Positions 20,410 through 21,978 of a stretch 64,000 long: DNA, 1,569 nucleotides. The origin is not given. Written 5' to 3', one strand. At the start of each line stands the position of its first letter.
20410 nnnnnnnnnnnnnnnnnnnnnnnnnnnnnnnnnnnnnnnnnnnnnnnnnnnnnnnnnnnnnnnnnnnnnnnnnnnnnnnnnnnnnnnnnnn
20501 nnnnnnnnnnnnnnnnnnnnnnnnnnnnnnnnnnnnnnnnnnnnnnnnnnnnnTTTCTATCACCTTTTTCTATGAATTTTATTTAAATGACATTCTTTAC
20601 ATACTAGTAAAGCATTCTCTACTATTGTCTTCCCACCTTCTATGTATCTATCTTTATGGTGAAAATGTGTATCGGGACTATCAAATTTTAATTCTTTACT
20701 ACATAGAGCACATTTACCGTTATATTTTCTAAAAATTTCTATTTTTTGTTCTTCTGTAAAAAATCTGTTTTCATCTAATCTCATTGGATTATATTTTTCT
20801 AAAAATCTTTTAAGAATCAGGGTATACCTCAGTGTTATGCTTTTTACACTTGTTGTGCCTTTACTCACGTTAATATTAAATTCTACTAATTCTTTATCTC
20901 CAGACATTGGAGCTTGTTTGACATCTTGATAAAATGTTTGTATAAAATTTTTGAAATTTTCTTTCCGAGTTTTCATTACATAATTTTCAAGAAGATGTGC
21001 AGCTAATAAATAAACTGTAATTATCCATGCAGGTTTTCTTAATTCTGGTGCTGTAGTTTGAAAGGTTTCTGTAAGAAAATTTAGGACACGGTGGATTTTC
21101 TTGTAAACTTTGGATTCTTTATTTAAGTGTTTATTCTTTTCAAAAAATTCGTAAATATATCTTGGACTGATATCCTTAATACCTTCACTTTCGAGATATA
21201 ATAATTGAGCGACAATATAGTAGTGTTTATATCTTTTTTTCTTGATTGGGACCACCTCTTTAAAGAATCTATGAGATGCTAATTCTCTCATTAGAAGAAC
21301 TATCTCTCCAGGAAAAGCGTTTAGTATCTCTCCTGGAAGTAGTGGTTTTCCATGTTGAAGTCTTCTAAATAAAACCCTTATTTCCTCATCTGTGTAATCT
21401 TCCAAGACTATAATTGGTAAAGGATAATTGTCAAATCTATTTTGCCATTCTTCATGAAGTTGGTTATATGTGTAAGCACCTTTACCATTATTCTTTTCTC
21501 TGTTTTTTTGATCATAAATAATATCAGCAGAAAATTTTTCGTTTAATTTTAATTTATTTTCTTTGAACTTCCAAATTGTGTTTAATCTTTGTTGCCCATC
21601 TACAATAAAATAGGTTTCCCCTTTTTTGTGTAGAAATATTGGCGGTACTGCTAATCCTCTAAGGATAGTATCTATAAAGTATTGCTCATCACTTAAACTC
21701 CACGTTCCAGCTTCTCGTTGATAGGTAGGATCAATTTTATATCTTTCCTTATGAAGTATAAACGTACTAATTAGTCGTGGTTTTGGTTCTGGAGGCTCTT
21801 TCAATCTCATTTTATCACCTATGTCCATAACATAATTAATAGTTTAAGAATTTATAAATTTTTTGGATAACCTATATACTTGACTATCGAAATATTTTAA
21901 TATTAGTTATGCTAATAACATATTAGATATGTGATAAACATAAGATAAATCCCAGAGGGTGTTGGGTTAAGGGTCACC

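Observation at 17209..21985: Composite defense locus: DUF262-HNH nuclease + small ORF + 800-aa DUF1156-type methyltransferase, convergent with a PD-(D/E)xK-like nuclease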

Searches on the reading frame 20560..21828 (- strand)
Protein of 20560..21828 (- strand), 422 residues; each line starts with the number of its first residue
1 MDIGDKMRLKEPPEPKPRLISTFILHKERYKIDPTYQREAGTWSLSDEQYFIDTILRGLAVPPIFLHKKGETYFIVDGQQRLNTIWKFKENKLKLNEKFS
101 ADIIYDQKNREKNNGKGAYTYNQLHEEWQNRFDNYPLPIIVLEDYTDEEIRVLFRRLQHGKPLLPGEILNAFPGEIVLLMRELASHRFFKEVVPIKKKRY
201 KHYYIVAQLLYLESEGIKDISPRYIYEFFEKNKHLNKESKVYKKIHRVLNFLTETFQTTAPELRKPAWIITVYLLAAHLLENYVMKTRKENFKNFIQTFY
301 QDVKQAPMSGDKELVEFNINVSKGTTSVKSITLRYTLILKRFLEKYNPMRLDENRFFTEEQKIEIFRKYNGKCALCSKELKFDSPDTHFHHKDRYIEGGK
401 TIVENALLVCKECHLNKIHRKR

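Call 4: search_protein_families(library=pfam, proteins=[window:20560-21828:-], max_evalue=0.01)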
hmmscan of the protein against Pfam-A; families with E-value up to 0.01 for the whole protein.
window:20560-21828:- (422 aa): 2 families
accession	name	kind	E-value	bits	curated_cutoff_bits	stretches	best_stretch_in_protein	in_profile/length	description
PF03235.19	GmrSD_N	-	7.6e-17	62.5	33.2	1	25-172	5-197/199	GmrSD restriction endonuclease, N-terminal domain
PF01844.29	HNH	-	7.4e-06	26.5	21.4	1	373-417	1-44/47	HNH endonuclease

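Call 5: search_protein_families(library=padloc, proteins=[window:20560-21828:-], max_evalue=0.01)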
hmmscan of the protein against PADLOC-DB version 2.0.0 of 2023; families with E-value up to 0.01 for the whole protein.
window:20560-21828:- (422 aa): 4 families
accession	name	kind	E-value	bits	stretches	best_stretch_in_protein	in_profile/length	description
PDLC03877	NsnA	-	1.8e-28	97.9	1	26-338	61-375/385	-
PDLC04027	PD-T4-2_A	-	5.5e-16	56.6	1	26-302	48-332/363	-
PDLC03418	REase_II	-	2.1e-11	41.6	2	26-155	28-139/372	Type II restriction enzyme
PDLC00323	PtuB1|PtuB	-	0.00015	19.5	1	345-417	8-80/215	Unknown function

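Call 6: search_protein_families(library=ncbifam, proteins=[window:20560-21828:-], max_evalue=0.01)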
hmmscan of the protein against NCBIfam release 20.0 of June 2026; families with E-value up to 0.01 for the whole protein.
window:20560-21828:- (422 aa): 1 family
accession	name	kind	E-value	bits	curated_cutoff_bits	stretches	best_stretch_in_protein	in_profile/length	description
NF040563.1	guided_IscB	equivalog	0.0011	18.2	175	1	362-420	184-238/314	RNA-guided endonuclease IscB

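Call 17: find_homologous_proteins(query=window:20560-21828:-)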
Query window:20560-21828:- (422 aa): 231 proteins with E <= 0.001 among 3292 candidates; the best 120 are listed.
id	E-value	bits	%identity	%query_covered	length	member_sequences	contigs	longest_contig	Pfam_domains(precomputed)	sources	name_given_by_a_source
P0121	2.2e-268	908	95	98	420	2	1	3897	PF01844.30,PF03235.20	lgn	-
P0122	2.6e-198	677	69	98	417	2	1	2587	PF01844.30,PF03235.20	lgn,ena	-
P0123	1.4e-196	672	68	98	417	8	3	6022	PF01844.30,PF03235.20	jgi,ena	-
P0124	2.1e-195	668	69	98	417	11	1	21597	PF01844.30,PF03235.20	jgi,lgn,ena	-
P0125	7.0e-194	663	69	98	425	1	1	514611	PF01844.30,PF03235.20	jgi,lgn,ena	-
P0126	2.1e-193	661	69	98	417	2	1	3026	PF01844.30,PF03235.20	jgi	-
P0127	7.2e-193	659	68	98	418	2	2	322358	PF01844.30,PF03235.20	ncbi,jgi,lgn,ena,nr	ncbi:hypothetical protein ES705_01675 [subsurface metagenome]|nr:DUF262 domain-containing protein [C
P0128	3.6e-192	657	68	99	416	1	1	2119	PF01844.30,PF03235.20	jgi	jgi:hypothetical protein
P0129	1.5e-191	655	67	99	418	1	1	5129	PF03235.20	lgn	-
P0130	4.4e-191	654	66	99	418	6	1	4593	PF03235.20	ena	-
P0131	3.6e-190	651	66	98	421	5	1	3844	PF01844.30,PF03235.20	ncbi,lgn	-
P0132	6.9e-190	650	68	98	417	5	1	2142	PF01844.30,PF03235.20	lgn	-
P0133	4.0e-188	644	65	98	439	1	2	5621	PF01844.30,PF03235.20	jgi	jgi:hypothetical protein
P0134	1.0e-187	642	65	99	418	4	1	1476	PF01844.30,PF03235.20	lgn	-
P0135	1.2e-187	642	68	98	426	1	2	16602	PF01844.30,PF03235.20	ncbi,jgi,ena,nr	ncbi:hypothetical protein DRO97_00665 [Archaeoglobales archaeon]|nr:MAG: hypothetical protein DRO97_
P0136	1.3e-187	642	66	98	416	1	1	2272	PF01844.30,PF03235.20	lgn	-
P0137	4.9e-187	640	65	99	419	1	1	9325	PF01844.30,PF03235.20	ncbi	-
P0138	6.6e-185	633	65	99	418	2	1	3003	PF01844.30,PF03235.20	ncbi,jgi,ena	-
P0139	6.2e-181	620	62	99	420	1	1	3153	PF01844.30,PF03235.20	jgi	-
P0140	1.9e-179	615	62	98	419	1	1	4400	PF01844.30,PF03235.20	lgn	-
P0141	1.0e-176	606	62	98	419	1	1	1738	PF01844.30,PF03235.20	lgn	-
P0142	6.8e-176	604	62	99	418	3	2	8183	PF01844.30,PF03235.20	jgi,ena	-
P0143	1.5e-175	602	61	98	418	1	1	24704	PF01844.30,PF03235.20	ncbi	ncbi:MAG: DUF262 domain-containing protein [candidate division WOR-3 bacterium]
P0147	1.1e-170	586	59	99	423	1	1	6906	PF01844.30,PF03235.20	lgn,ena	-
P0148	7.3e-162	557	58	99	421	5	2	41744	PF01844.30,PF03235.20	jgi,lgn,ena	-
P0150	1.2e-158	547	58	99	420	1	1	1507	PF01844.30,PF03235.20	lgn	-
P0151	1.5e-158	546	56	98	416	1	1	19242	PF01844.30,PF03235.20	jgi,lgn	jgi:hypothetical protein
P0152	1.3e-156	540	62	85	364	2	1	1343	PF01844.30,PF03235.20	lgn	-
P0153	2.4e-154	533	55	98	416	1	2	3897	PF01844.30,PF03235.20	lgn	-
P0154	2.0e-153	530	58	98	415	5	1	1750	PF01844.30,PF03235.20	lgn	-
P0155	2.2e-152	526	58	98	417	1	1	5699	PF01844.30,PF03235.20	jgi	jgi:hypothetical protein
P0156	3.3e-152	526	56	98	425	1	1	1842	PF01844.30,PF03235.20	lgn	-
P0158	2.9e-150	519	56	98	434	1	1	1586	PF01844.30,PF03235.20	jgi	jgi:hypothetical protein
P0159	2.2e-149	516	56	98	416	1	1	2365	PF01844.30,PF03235.20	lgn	-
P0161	5.5e-149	515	57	98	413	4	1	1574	PF01844.30,PF03235.20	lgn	-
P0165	1.8e-148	513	54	98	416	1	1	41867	PF01844.30,PF03235.20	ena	-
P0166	7.4e-147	508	56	95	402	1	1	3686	PF01844.30,PF03235.20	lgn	-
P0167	8.0e-147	508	56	98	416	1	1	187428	PF01844.30,PF03235.20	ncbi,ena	-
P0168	9.6e-147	508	55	99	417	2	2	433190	PF01844.30,PF03235.20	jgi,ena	-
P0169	5.3e-146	505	55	99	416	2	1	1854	PF01844.30,PF03235.20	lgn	-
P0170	6.3e-144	498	55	98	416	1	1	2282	PF01844.30,PF03235.20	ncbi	-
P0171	4.1e-143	496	56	98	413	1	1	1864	PF01844.30,PF03235.20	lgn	-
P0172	1.9e-142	493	57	85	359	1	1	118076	PF01844.30,PF03235.20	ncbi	-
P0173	3.0e-142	493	53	98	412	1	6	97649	PF01844.30,PF03235.20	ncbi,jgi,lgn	-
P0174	1.9e-140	487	51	99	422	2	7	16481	PF01844.30,PF03235.20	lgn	-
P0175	2.3e-140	486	55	98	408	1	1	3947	PF01844.30,PF03235.20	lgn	-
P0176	7.3e-140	485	53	98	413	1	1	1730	PF01844.30,PF03235.20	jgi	jgi:hypothetical protein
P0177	2.4e-139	483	52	98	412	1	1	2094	PF01844.30,PF03235.20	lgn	-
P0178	4.3e-139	482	52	99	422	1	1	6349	PF01844.30,PF03235.20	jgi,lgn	jgi:hypothetical protein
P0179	3.8e-137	476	50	100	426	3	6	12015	PF01844.30,PF03235.20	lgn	-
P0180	1.5e-134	467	52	98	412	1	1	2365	PF01844.30,PF03235.20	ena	-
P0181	3.5e-132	460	51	98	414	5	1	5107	PF01844.30,PF03235.20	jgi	-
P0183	3.9e-128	446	50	98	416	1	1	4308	PF01844.30,PF03235.20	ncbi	-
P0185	6.2e-127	442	51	99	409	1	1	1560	PF01844.30,PF03235.20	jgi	jgi:hypothetical protein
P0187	5.2e-126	439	50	98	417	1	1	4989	PF01844.30,PF03235.20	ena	-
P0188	6.8e-126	439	47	100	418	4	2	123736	PF01844.30,PF03235.20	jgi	-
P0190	7.9e-125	435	50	98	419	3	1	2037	PF01844.30,PF03235.20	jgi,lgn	-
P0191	1.2e-124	435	50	95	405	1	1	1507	PF01844.30,PF03235.20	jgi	jgi:hypothetical protein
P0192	2.8e-124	434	50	98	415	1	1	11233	PF01844.30,PF03235.20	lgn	-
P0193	5.5e-123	429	50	97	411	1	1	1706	PF01844.30,PF03235.20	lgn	-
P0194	9.3e-123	429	48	100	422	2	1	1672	PF01844.30,PF03235.20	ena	-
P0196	2.5e-120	421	52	86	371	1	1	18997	PF01844.30,PF03235.20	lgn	-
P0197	4.7e-113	397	46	98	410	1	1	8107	PF01844.30,PF03235.20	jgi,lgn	-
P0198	1.7e-106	375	47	94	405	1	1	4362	PF01844.30,PF03235.20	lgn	-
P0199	3.2e-102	361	45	94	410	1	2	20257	PF01844.30,PF03235.20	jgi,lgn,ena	-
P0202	2.5e-83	299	42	95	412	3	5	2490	PF01844.30,PF03235.20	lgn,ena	-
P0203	2.6e-83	299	42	95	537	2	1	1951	PF01844.30,PF03235.20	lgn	-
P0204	3.0e-80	288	40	95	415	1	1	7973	PF01844.30,PF14279.13,PF03235.20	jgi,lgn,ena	-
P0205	3.1e-80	288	41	95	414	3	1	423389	PF01844.30,PF03235.20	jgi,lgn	jgi:hypothetical protein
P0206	1.1e-79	287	41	95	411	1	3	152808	PF01844.30,PF03235.20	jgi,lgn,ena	jgi:hypothetical protein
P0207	1.2e-78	283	40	95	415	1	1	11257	PF01844.30,PF03235.20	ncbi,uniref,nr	ncbi:hypothetical protein A2Z22_00740 [Candidatus Woesebacteria bacterium RBG_16_34_12]|uniref:HNH n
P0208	1.3e-77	280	40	95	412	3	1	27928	PF01844.30,PF03235.20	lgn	-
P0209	7.8e-77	277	37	95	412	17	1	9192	PF01844.30,PF03235.20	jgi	jgi:hypothetical protein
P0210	1.6e-76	276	40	94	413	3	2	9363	PF01844.30,PF03235.20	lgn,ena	-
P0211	2.7e-76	275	39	94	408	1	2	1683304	PF01844.30,PF03235.20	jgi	jgi:hypothetical protein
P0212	3.7e-76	275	40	94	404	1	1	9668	PF01844.30,PF03235.20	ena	-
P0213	1.0e-75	274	40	95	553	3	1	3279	PF01844.30,PF03235.20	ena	-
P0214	1.8e-75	273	40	95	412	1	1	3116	PF01844.30,PF03235.20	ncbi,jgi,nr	ncbi:MAG: DUF262 domain-containing protein [Chlorobi bacterium]|nr:DUF262 domain-containing protein 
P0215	1.9e-75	273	39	94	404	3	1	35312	PF01844.30,PF03235.20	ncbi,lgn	-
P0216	4.0e-75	272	39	95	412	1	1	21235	PF01844.30,PF03235.20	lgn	-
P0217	8.6e-75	271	39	95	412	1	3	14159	PF01844.30,PF03235.20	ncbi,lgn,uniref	ncbi:DUF262 domain-containing protein [Flavobacterium sp.]|uniref:GmrSD restriction endonuclease dom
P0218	1.5e-74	270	39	95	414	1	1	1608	PF01844.30,PF03235.20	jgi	jgi:hypothetical protein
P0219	2.0e-74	269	38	95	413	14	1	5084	PF01844.30,PF14279.13,PF03235.20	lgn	-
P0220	2.2e-74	269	39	95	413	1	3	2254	PF01844.30,PF14279.13,PF03235.20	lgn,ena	-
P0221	3.1e-74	269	39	95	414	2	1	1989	PF01844.30,PF03235.20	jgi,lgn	-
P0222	5.4e-74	268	38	95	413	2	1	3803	PF01844.30,PF03235.20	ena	-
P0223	9.4e-74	267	39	94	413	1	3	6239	PF01844.30,PF03235.20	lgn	-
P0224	4.2e-73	265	38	95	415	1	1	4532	PF01844.30,PF03235.20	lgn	-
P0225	4.3e-73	265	39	95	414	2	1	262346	PF01844.30,PF03235.20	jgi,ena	-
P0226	1.9e-72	263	38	95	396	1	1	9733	PF01844.30,PF03235.20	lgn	-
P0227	3.4e-72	262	38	95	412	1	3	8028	PF01844.30,PF14279.13,PF03235.20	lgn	-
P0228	1.2e-71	260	38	95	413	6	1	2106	PF01844.30,PF14279.13,PF03235.20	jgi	-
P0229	1.5e-71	260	38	95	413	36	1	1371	PF01844.30,PF14279.13,PF03235.20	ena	-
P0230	4.2e-71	258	38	95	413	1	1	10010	PF01844.30,PF03235.20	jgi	jgi:hypothetical protein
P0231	1.6e-70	256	38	94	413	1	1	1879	PF01844.30,PF03235.20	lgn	-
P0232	3.5e-70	255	38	94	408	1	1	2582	PF01844.30,PF03235.20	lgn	-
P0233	4.1e-70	255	38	95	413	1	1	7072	PF01844.30,PF03235.20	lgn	-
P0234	4.6e-70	255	38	95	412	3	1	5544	PF01844.30,PF03235.20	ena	-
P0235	5.7e-70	255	38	95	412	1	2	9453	PF01844.30,PF03235.20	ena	-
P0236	5.8e-70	255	38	95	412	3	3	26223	PF01844.30,PF03235.20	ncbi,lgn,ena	-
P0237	5.9e-70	255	38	95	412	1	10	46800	PF01844.30,PF03235.20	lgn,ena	-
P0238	6.9e-70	254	38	95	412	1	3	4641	PF01844.30,PF03235.20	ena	-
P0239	7.6e-70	254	38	95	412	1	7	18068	PF01844.30,PF03235.20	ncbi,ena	-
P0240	1.1e-69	254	38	95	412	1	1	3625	PF01844.30,PF03235.20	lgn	-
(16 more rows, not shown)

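Call 18: find_encoding_contigs(protein=P0121, flank=8000, max_places=2)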
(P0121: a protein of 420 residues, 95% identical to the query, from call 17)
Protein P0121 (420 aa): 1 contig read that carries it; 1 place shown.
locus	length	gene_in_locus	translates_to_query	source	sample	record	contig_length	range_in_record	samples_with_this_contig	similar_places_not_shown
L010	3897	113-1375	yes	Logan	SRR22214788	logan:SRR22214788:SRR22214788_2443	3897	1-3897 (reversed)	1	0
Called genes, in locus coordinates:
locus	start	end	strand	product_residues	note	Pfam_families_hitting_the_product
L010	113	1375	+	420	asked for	PF03235:GmrSD_N, PF01844:HNH (weak)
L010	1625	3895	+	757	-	?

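Call 19: find_encoding_contigs(protein=P0125, flank=7000, max_places=1)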
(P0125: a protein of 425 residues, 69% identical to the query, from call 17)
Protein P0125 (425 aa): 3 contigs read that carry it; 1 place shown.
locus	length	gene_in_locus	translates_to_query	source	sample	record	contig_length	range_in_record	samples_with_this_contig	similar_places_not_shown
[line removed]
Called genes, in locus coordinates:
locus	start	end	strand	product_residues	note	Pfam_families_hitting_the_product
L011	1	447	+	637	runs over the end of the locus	PF02065:Melibiase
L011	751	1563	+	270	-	PF01875:Memo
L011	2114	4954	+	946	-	PF01637:ATPase_2 (weak)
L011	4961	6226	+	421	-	-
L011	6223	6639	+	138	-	-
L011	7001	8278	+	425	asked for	PF03235:GmrSD_N, PF01844:HNH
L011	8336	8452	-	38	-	-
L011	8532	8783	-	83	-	-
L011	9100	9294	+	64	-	PF13560:HTH_31 (weak), PF12844:HTH_19, PF01381:HTH_3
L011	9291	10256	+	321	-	PF01555:N6_N4_Mtase, PF08241:Methyltransf_11 (faint), PF01555:N6_N4_Mtase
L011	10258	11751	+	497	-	-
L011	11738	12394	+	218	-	-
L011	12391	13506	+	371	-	PF02086:MethyltransfD12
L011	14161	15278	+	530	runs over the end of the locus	-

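Call 20: find_encoding_contigs(protein=P0127, flank=7000, max_places=2)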
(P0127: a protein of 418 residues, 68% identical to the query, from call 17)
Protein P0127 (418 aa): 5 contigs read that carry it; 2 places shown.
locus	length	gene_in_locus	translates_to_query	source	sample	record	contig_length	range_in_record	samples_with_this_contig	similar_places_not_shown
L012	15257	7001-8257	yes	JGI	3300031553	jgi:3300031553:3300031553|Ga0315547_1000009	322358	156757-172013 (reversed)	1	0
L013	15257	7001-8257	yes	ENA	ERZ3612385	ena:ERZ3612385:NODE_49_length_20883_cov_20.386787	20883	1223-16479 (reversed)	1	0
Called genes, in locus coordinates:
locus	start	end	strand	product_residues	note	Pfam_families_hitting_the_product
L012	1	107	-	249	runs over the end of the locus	-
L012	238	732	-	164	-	PF24042:DUF7351 (faint)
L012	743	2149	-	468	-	PF00753:Lactamase_B, PF23023:Anti-Pycsar_Apyc1, PF12706:Lactamase_B_2, PF16661:Lactamase_B_6, PF10996:Beta-Casp, PF07521:RMMBL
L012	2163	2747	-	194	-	PF00857:Isochorismatase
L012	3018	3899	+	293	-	PF02899:Phage_int_SAM_1, PF00589:Phage_integrase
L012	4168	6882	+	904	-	PF04471:Mrr_cat, PF13191:AAA_16 (weak), PF20703:nSTAND1 (weak)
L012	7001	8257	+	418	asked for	PF03235:GmrSD_N, PF01844:HNH (weak)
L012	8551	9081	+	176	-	-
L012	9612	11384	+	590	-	PF13175:AAA_15, PF13304:AAA_21 (weak)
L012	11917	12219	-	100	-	PF03432:Relaxase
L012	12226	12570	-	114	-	PF21983:NikA-like, PF05713:MobC (weak)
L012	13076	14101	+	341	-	PF02899:Phage_int_SAM_1 (weak), PF13495:Phage_int_SAM_4, PF00589:Phage_integrase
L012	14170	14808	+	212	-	PF12686:DUF3800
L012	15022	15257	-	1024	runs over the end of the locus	PF02384:N6_Mtase, PF20473:MmeI_Mtase (weak), PF07669:Eco57I, PF18135:Type_ISP_C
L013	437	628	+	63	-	-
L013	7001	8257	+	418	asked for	PF03235:GmrSD_N, PF01844:HNH (weak)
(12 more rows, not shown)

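Call 21: find_encoding_contigs(protein=P0124, flank=7000, max_places=1)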
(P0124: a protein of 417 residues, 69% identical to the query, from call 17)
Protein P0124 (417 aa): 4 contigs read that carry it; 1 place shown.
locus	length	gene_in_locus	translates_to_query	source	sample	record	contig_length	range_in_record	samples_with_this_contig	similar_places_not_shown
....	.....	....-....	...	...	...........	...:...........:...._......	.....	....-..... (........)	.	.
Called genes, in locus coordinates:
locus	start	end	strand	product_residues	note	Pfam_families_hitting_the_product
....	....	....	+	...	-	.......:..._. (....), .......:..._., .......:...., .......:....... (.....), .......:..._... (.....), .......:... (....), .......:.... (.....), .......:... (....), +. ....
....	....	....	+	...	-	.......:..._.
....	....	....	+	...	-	-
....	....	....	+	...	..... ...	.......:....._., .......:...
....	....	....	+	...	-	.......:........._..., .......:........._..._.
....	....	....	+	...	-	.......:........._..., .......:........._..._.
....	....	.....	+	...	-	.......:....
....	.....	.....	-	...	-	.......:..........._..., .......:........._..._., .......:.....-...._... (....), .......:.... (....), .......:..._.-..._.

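Call 23: search_protein_families(library=pfam, proteins=[L010:1625-3895:+], max_evalue=0.01)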
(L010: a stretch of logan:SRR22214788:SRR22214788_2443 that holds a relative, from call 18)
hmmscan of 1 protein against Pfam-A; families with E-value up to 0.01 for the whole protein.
L010:1625-3895:+ (757 aa): 4 families
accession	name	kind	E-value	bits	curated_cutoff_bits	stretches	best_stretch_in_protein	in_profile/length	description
PF07669.17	Eco57I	-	1.8e-15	57.9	25.3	1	435-687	1-153/171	Eco57I restriction-modification methylase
PF02384.22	N6_Mtase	-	5.2e-11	42.9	20.4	1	351-456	3-99/311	N-6 DNA Methylase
PF20473.4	MmeI_Mtase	-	4e-07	29.9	27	1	396-457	22-85/259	MmeI, DNA-methyltransferase domain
PF01170.24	UPF0020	-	0.00072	19.8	22.3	0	392-453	27-95/197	RMKL-like, methyltransferase domain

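Call 24: search_protein_families(library=padloc, proteins=[L010:1625-3895:+], max_evalue=0.01)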
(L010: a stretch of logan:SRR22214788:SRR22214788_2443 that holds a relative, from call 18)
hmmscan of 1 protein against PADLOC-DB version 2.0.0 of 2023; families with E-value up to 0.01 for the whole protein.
L010:1625-3895:+ (757 aa): 49 families (the best 25 are shown)
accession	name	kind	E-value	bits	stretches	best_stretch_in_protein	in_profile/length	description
PDLC03630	REase_MTase_IIG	-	3.7e-225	748.2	1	13-755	9-751/1100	Type IIG restriction enzyme-methyltransferase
PDLC03580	REase_II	-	1.3e-131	438.5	1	12-748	13-765/1112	Type II restriction enzyme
PDLC03625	REase_MTase_IIG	-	1.9e-70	235.8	1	182-746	214-766/1109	Type IIG restriction enzyme-methyltransferase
PDLC03338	MTase_II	-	8.2e-19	65.7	1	355-488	114-246/604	Type II methyltransferase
PDLC04134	mad2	-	2.1e-16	57.8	1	345-454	246-333/492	mads_2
PDLC03313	MTase_II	-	3.1e-16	57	2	364-454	16-109/563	Type II methyltransferase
PDLC03335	MTase_II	-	6.8e-16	56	2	329-491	34-193/607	Type II methyltransferase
PDLC03267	MTase_II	-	8.5e-15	52.7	2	573-692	83-191/539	Type II methyltransferase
PDLC02529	PglX|PglXI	-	3.6e-13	46.1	1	357-479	187-318/1189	PglX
PDLC03248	MTase_II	-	2.7e-12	44.2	2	595-689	84-166/521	Type II methyltransferase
PDLC03318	MTase_II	-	3.7e-11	40.1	1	357-421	330-393/723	Type II methyltransferase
PDLC03348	MTase_II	-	1.4e-10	38.4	1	341-456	191-311/727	Type II methyltransferase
PDLC03604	REase_MTase_IIG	-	1.6e-10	37.7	1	587-690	524-618/1011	Type IIG restriction enzyme-methyltransferase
PDLC03021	MTase_I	-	5e-10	36.8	1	343-455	135-246/491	Type I methyltransferase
PDLC03258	MTase_II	-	2.2e-09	34.9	1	366-416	18-64/366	Type II methyltransferase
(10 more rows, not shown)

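Call 28: find_related_loci(query=A1, collection=metagenome_contigs, flank=6000)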
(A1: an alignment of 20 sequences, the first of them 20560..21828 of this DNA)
Query A1 (422 aa) in metagenome_contigs; peptide patterns used: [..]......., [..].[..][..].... (x = any residue, [..] = any of these).
600 stretches matched a pattern (row limit reached: there are more); 57 encode a relative of the query (tblastn E <= 1e-3); 57 distinct loci.
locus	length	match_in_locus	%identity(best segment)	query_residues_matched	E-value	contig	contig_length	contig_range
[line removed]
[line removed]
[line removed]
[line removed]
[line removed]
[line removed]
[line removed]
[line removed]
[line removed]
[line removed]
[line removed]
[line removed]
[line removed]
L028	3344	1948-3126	39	20-419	3e-83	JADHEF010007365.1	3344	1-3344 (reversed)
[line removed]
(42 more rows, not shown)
